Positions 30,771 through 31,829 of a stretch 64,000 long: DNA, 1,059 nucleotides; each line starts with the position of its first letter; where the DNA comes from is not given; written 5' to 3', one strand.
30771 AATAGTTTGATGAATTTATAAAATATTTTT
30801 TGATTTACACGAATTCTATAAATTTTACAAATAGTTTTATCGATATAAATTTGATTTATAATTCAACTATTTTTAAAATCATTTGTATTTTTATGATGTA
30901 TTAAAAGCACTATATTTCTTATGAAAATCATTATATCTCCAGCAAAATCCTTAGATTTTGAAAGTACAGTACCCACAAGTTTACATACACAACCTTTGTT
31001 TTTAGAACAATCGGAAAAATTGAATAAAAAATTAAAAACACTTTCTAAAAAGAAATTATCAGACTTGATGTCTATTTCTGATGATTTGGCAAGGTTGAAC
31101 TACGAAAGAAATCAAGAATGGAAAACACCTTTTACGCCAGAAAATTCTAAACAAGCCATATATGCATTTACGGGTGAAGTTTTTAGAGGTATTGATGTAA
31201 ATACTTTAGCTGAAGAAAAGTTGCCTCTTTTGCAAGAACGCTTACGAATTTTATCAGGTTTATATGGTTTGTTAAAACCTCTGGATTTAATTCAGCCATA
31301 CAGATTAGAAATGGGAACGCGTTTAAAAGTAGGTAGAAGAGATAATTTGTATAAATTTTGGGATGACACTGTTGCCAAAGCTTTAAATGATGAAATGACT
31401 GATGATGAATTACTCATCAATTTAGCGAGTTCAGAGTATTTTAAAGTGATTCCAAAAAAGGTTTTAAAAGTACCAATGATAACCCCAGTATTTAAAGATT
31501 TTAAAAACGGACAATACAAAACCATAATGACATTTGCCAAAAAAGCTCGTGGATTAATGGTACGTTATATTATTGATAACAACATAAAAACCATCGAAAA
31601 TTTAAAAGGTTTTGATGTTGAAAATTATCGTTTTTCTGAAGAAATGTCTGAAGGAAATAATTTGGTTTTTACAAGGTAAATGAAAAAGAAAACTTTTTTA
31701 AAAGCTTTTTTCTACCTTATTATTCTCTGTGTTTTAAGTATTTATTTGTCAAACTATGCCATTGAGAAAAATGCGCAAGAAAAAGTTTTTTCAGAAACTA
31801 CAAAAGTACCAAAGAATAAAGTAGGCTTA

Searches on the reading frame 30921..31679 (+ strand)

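Call 4: search_protein_families(library=pfam, proteins=[window:30921-31679:+], max_evalue=0.01)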
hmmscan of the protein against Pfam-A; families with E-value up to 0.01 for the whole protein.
window:30921-31679:+ (252 aa): 2 families
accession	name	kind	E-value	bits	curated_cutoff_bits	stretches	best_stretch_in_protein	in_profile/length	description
PF03883.20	H2O2_YaaD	-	5.3e-93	311.3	29.6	1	1-241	1-235/236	Peroxide stress protein YaaA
PF21818.3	DUF6884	-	2.7e-07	31.3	30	1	104-180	36-109/135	Family of unknown function (DUF6884)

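Call 5: search_protein_families(library=ncbifam, proteins=[window:30921-31679:+], max_evalue=0.01)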
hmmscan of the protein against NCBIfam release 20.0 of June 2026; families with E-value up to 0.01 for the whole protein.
window:30921-31679:+ (252 aa): 8 families
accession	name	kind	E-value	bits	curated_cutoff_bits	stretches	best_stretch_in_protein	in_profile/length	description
NF002542.0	PRK02101.1-3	equivalog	1.1e-107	359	278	1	1-252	1-254/258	peroxide stress protein YaaA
NF002541.0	PRK02101.1-1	equivalog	1.5e-100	335.7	368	1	1-252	1-254/258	peroxide stress protein YaaA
NF002543.0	PRK02101.1-4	equivalog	5.2e-63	212.9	204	1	1-251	1-240/244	peroxide stress protein YaaA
NF002547.0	PRK02101.2-5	equivalog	5.4e-54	183.1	392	1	1-251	1-252/255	peroxide stress protein YaaA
NF002546.0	PRK02101.2-4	equivalog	1.3e-13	51.1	321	1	31-230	34-222/245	peroxide stress protein YaaA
NF002544.0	PRK02101.2-1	equivalog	3.1e-13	49.6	339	1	62-218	66-212/248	peroxide stress protein YaaA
NF002545.0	PRK02101.2-3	equivalog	1.3e-11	44.6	324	1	60-221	65-224/265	peroxide stress protein YaaA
NF002548.0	PRK02101.2-6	equivalog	2.8e-09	36.9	391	1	77-220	78-215/251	peroxide stress protein YaaA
